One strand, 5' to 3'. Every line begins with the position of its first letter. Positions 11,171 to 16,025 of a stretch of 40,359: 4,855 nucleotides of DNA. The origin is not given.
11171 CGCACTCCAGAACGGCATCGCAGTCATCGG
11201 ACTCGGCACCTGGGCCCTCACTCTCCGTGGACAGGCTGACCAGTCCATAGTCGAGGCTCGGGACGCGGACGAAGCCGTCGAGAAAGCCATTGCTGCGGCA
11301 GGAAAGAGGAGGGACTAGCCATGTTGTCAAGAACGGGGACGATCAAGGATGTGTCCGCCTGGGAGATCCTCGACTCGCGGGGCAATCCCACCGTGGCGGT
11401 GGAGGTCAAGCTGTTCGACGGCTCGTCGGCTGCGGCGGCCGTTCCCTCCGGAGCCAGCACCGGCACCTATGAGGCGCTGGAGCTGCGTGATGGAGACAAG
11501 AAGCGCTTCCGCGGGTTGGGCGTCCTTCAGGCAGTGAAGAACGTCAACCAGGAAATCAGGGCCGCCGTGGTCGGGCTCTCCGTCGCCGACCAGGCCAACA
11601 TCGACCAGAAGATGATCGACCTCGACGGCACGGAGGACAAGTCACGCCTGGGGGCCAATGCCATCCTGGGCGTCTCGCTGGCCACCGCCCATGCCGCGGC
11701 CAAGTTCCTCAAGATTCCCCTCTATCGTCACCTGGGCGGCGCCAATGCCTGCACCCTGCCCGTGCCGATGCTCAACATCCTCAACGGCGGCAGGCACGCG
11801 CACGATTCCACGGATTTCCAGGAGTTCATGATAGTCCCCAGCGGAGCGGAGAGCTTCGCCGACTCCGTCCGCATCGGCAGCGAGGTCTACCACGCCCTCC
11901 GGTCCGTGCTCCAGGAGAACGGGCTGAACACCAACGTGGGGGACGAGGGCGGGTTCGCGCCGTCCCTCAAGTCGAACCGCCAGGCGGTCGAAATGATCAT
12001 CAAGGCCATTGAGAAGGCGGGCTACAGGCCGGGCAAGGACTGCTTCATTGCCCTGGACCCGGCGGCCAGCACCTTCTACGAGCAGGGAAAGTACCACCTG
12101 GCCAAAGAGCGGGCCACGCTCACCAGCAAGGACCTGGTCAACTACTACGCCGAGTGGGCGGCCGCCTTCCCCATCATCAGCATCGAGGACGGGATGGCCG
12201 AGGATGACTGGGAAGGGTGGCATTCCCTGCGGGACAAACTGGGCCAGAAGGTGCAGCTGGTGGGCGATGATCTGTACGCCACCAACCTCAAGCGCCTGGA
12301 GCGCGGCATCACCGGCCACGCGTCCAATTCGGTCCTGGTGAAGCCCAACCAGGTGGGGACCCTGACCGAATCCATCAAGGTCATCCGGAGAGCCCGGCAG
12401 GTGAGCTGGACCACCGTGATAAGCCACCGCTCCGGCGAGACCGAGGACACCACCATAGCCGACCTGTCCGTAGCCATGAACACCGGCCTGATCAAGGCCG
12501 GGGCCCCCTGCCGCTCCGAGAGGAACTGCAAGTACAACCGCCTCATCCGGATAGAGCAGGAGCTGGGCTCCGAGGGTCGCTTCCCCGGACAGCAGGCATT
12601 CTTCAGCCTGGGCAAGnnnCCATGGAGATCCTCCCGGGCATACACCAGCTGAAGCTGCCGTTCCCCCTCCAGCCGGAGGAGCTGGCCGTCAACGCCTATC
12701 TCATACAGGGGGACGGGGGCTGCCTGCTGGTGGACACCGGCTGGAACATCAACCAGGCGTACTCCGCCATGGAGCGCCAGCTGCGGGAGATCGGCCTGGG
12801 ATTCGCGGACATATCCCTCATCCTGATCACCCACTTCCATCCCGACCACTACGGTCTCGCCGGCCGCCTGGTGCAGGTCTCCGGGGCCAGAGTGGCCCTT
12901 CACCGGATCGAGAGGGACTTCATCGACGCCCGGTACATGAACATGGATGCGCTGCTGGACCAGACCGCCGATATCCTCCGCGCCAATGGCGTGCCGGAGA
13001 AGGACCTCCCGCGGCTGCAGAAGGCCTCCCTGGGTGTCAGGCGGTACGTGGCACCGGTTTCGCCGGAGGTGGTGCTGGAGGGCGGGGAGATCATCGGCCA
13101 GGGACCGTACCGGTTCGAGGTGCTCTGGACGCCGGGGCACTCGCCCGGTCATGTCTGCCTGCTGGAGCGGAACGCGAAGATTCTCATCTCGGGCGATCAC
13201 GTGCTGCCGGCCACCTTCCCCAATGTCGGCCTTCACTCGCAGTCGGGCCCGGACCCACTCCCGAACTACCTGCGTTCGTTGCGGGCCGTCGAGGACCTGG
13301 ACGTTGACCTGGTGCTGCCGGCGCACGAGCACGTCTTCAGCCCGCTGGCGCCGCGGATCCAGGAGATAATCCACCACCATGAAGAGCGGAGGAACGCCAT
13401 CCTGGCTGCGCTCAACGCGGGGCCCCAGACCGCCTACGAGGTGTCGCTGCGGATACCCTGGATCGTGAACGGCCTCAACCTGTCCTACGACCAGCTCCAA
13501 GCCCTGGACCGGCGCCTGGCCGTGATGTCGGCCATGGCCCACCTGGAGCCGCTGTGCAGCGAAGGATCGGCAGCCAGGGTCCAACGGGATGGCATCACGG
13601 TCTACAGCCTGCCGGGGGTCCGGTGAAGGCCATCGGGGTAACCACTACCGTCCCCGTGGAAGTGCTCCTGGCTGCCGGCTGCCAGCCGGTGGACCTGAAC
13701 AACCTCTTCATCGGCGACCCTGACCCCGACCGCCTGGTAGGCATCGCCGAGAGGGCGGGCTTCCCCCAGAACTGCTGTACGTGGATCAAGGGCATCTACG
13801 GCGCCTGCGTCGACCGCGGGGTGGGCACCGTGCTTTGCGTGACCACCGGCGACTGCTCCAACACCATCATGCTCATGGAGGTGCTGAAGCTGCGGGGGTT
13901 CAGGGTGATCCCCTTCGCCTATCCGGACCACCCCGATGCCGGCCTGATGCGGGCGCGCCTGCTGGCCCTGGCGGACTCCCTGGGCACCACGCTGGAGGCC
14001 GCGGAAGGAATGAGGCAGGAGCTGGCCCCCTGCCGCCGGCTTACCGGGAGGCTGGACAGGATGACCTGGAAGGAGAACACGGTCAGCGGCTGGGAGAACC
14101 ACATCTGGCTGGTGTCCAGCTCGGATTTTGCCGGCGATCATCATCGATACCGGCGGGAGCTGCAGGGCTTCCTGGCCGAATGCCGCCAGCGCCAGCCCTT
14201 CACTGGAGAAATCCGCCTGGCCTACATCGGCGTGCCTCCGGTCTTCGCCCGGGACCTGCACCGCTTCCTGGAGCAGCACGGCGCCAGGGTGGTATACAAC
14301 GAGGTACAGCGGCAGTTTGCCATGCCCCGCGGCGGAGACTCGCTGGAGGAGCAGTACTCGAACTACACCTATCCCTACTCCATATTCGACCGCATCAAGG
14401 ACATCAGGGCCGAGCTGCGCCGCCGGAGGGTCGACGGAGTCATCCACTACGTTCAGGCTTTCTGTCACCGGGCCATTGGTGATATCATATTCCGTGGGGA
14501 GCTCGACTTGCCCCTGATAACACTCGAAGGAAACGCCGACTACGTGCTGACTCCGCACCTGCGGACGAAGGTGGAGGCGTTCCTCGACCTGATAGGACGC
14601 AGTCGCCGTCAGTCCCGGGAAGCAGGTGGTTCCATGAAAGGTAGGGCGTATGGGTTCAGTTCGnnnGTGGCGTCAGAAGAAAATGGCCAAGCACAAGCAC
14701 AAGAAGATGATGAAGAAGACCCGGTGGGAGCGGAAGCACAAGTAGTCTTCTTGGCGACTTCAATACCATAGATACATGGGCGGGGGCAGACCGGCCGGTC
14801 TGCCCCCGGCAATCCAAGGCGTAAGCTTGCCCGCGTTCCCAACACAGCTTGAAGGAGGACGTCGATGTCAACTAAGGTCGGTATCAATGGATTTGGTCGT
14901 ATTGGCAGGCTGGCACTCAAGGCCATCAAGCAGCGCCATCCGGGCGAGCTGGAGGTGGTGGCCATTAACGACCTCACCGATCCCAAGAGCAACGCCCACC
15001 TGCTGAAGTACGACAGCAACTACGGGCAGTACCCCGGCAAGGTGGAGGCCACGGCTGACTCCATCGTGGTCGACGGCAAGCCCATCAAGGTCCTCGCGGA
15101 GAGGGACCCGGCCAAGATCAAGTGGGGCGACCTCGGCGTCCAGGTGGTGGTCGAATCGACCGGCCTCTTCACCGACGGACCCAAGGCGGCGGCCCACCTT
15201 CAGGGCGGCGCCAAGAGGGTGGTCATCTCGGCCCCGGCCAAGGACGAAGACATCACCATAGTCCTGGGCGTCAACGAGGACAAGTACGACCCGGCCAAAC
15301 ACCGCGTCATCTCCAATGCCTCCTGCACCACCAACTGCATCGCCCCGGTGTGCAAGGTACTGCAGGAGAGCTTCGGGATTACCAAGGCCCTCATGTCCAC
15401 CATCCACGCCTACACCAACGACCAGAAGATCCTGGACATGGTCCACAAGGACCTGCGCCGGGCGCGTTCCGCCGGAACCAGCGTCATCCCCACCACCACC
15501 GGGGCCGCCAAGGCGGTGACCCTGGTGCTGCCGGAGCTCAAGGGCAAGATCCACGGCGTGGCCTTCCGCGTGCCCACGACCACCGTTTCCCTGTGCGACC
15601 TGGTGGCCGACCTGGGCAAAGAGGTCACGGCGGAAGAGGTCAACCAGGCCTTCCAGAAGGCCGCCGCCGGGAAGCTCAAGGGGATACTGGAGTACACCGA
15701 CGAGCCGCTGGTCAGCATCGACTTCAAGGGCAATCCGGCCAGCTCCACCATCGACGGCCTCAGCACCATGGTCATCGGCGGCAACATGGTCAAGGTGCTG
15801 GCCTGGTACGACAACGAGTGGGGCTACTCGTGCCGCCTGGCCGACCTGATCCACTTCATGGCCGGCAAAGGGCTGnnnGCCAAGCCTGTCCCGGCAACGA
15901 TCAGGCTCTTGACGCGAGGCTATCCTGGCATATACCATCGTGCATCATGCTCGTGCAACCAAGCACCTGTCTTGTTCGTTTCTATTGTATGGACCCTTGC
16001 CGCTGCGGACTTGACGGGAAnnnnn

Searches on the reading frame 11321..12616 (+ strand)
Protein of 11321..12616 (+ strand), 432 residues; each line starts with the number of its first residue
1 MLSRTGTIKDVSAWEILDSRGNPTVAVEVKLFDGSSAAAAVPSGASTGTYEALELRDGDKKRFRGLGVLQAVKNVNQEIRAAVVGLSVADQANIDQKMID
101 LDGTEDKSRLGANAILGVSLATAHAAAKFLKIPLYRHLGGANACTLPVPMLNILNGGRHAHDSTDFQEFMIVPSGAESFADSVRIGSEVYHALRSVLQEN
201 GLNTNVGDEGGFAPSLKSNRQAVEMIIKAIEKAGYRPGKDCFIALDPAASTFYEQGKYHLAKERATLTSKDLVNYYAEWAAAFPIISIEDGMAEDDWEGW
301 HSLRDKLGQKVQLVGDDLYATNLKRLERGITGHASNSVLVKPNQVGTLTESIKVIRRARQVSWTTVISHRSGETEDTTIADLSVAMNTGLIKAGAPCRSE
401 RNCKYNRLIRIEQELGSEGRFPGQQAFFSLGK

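Call 13: search_protein_families(library=pfam, proteins=[window:11321-12616:+], max_evalue=0.001)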
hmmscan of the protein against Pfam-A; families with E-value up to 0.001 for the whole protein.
window:11321-12616:+ (432 aa): 2 families
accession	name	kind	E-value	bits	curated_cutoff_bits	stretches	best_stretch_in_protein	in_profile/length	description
PF00113.28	Enolase_C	-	6.5e-118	393.8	21.5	1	145-426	3-292/296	Enolase, C-terminal TIM barrel domain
PF03952.21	Enolase_N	-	7.1e-56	188.4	35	1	8-138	1-131/131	Enolase, N-terminal domain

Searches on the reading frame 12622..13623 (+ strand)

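Call 14: search_protein_families(library=pfam, proteins=[window:12622-13623:+], max_evalue=0.001)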
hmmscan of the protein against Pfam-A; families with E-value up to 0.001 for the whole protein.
window:12622-13623:+ (334 aa): 3 families
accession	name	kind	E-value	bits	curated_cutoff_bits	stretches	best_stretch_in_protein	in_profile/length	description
PF00753.33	Lactamase_B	-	3.4e-36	125.5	22.7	1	20-235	3-196/196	Metallo-beta-lactamase superfamily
PF19583.5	ODP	-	1.6e-07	31.9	27.2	1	22-103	2-81/194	ODP family beta lactamase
PF12706.13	Lactamase_B_2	-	9.8e-05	22.5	27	1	35-79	3-47/200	Beta-lactamase superfamily domain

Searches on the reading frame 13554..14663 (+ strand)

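Call 14: search_protein_families(library=pfam, proteins=[window:13554-14663:+], max_evalue=0.001)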
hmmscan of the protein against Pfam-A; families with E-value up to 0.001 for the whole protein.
window:13554-14663:+ (370 aa): 1 family
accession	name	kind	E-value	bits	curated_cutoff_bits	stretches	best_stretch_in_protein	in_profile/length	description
PF06050.19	HGD-D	-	9.9e-28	98.1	28.4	1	31-346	2-341/342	2-hydroxyglutaryl-CoA dehydratase, D-component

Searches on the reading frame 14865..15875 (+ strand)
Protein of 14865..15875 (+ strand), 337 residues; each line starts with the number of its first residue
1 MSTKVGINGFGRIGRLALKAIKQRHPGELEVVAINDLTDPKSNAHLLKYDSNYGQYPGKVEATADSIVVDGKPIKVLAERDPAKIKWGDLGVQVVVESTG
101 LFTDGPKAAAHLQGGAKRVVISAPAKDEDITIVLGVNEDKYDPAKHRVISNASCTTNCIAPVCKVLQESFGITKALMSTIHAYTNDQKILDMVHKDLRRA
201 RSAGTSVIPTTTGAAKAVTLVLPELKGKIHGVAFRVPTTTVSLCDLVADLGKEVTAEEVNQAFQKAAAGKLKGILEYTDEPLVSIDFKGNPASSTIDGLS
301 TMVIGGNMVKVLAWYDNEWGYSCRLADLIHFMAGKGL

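Call 14: search_protein_families(library=pfam, proteins=[window:14865-15875:+], max_evalue=0.001)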
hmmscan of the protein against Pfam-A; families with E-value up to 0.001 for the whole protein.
window:14865-15875:+ (337 aa): 2 families
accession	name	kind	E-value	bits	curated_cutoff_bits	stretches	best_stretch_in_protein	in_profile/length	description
PF02800.25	Gp_dh_C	-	6.5e-67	224.5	24.4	1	159-315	1-158/158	Glyceraldehyde 3-phosphate dehydrogenase, C-terminal domain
PF00044.30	Gp_dh_N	-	2.5e-38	130.9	31.7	1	4-104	2-100/101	Glyceraldehyde 3-phosphate dehydrogenase, NAD binding domain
